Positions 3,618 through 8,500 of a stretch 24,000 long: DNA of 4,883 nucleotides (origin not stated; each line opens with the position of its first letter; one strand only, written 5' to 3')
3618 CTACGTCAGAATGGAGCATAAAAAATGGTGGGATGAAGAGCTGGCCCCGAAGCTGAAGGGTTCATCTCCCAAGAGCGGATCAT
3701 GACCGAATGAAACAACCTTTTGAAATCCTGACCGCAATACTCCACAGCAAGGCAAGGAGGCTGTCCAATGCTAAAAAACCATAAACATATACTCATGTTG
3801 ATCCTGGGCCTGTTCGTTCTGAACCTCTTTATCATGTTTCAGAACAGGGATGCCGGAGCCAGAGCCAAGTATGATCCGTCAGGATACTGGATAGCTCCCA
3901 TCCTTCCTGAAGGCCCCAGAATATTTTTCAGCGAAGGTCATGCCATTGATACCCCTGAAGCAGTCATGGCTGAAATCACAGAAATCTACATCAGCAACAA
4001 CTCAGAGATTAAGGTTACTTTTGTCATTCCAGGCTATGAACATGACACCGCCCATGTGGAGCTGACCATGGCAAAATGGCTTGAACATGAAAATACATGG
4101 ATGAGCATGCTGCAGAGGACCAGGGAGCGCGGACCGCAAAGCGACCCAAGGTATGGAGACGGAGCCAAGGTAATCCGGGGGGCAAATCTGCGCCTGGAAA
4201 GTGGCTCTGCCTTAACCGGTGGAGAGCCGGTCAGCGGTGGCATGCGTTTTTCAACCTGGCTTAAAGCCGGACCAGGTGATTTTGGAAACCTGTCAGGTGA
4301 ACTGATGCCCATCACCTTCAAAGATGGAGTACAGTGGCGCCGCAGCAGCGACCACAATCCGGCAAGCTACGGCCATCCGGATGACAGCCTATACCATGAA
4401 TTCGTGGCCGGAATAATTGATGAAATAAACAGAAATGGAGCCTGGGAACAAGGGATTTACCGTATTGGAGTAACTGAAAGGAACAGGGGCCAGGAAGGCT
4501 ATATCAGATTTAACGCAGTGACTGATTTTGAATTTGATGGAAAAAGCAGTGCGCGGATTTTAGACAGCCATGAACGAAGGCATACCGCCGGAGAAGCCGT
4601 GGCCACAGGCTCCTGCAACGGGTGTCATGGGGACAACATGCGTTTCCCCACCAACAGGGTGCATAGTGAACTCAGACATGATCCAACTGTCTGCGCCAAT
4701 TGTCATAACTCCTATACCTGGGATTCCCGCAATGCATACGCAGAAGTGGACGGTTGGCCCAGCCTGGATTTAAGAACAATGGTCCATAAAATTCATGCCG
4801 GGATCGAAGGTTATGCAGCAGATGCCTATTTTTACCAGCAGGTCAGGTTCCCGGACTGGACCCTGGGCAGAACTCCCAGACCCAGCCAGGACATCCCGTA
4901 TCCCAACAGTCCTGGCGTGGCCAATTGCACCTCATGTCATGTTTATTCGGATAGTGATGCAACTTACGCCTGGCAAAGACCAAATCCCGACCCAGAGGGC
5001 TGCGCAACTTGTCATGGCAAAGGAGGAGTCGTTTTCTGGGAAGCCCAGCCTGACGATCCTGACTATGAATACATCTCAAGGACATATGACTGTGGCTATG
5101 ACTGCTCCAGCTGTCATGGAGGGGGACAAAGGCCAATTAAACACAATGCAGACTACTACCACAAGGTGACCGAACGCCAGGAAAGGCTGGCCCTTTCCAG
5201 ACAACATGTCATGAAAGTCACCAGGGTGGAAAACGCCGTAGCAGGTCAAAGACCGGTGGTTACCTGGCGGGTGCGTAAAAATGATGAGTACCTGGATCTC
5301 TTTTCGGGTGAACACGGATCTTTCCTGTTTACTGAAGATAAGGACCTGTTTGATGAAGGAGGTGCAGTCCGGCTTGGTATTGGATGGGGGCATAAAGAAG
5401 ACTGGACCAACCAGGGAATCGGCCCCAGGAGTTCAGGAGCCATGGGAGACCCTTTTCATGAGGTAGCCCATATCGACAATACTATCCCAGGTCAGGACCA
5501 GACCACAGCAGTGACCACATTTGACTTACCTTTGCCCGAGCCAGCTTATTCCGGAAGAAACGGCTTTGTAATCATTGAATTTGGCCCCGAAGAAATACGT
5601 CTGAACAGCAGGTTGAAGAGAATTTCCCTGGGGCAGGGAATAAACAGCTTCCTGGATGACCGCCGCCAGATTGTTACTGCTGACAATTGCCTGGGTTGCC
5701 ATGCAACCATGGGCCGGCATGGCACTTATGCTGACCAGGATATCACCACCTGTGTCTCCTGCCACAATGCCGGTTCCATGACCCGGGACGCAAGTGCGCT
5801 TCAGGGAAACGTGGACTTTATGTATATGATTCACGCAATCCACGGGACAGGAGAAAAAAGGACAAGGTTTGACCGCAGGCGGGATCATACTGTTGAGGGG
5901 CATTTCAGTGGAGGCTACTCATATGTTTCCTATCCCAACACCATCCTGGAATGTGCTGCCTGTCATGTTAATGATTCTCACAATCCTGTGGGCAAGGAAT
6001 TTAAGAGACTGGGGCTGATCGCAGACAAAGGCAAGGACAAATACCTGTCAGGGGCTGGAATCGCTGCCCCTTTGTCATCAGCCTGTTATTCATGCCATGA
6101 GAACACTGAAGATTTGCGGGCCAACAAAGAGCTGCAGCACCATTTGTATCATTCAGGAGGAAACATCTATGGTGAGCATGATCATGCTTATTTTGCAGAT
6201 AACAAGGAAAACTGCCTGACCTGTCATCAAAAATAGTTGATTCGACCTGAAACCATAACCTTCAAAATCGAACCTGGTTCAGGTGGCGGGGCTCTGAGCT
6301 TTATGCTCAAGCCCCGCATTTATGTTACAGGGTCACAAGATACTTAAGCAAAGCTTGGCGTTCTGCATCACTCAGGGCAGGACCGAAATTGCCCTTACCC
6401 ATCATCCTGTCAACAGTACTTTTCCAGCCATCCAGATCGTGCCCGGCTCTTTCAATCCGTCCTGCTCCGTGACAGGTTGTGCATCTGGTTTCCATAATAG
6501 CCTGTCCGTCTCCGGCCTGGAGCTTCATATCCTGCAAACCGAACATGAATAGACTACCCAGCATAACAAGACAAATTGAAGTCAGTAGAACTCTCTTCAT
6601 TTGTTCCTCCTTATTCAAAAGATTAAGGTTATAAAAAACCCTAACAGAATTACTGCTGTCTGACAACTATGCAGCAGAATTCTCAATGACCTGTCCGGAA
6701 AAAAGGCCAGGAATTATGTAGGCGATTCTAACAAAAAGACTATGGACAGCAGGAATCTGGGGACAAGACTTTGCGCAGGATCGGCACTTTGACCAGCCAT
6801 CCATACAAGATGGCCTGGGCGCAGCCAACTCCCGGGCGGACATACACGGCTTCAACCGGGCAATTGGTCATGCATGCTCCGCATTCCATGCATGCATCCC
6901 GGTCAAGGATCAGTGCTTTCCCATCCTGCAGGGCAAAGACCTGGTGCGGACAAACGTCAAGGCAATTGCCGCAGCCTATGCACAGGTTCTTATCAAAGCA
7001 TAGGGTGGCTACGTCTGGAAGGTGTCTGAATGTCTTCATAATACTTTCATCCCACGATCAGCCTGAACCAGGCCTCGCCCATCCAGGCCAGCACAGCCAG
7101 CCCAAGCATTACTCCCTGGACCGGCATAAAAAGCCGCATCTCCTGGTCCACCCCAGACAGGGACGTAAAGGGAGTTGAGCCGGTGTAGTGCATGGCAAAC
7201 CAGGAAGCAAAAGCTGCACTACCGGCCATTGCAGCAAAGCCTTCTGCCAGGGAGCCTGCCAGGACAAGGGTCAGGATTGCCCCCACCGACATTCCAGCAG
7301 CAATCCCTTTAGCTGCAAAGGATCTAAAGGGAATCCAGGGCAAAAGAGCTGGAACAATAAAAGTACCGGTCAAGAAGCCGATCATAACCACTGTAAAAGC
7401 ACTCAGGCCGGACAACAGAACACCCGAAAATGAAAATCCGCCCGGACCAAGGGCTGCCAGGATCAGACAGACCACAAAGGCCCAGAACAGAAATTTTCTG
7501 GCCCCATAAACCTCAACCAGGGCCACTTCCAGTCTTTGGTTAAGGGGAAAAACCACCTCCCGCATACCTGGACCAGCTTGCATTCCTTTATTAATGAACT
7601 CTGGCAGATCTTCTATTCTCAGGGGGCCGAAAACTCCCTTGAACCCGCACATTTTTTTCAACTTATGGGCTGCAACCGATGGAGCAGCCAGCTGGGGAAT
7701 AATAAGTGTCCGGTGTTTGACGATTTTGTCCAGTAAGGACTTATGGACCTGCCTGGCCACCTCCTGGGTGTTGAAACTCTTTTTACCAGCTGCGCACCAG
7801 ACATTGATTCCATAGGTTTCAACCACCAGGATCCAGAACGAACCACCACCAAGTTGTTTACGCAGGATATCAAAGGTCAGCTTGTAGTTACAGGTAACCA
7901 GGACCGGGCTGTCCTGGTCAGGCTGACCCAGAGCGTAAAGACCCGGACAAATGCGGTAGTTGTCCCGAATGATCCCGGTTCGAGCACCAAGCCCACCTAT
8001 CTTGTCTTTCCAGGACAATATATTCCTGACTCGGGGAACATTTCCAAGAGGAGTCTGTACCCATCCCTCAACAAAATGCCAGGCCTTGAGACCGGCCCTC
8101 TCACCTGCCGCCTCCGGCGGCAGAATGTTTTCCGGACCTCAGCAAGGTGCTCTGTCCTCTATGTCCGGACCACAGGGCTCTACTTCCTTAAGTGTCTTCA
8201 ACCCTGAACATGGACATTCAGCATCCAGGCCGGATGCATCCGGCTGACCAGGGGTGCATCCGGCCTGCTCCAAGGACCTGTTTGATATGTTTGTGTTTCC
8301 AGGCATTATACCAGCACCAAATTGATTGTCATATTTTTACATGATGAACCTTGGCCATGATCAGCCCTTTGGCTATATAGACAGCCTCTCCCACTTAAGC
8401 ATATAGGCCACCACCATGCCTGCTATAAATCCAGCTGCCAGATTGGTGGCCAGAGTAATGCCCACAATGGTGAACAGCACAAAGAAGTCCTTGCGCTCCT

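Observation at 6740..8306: hgcA-hgcB mercury-methylation gene pair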

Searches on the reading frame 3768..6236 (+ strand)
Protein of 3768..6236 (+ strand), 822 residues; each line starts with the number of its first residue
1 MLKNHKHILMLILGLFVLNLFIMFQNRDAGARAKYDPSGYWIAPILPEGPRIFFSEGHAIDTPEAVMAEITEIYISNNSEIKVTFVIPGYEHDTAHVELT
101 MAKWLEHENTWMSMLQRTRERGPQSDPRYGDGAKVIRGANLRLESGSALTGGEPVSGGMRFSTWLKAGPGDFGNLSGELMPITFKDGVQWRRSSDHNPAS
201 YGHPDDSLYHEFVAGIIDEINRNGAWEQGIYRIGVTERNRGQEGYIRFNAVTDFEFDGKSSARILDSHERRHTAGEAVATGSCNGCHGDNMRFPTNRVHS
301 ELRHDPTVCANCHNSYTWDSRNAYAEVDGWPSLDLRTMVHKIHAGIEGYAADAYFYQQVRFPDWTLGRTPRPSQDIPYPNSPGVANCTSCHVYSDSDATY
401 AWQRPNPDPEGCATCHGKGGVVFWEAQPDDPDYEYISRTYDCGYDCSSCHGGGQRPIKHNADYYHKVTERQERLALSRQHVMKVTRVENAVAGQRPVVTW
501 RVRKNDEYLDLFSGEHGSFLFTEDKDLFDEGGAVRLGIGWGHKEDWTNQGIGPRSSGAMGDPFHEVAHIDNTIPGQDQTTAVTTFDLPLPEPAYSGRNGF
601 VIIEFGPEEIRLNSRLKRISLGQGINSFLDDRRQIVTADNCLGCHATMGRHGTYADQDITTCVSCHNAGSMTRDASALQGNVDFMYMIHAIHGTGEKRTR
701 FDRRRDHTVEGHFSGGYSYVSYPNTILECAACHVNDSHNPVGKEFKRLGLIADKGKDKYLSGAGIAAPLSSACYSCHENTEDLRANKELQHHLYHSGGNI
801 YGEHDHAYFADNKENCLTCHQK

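Call 21: search_protein_families(library=pfam, proteins=[window:3768-6236:+], max_evalue=0.0001)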
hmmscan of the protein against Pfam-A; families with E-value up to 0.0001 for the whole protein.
window:3768-6236:+ (822 aa): 3 families
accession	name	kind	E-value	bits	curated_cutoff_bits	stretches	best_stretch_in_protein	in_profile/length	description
PF22113.1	Mtrc-MtrF_II-IV_dom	-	5.1e-40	137.3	30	2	633-821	1-164/176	Outer membrane cytochrome MtrC/MtrF-like, domains II/IV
PF14522.11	Cytochrome_C7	-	1.4e-08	34.9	24.8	0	279-317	12-52/67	Cytochrome c7 and related cytochrome c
PF14537.11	Cytochrom_c3_2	-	2.4e-08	34.7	25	0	386-452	8-66/79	Cytochrome c3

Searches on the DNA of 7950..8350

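Call 24: search_rna_families(source=window, start=7950, end=8350, threshold=evalue, max_evalue=10)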
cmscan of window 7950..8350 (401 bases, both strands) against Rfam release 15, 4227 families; matches with E-value up to 10: 2.
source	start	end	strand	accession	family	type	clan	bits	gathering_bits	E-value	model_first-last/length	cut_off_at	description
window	7967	7990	-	RF04336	Plastid-petD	Intron;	-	13.4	65.5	5.9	1-47/47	no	Plastid-petD group II-D5 intron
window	8227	8266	+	RF04153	MIR856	Gene; miRNA;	-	9.7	297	5.6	1-258/258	no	MIR856 microRNA precursor family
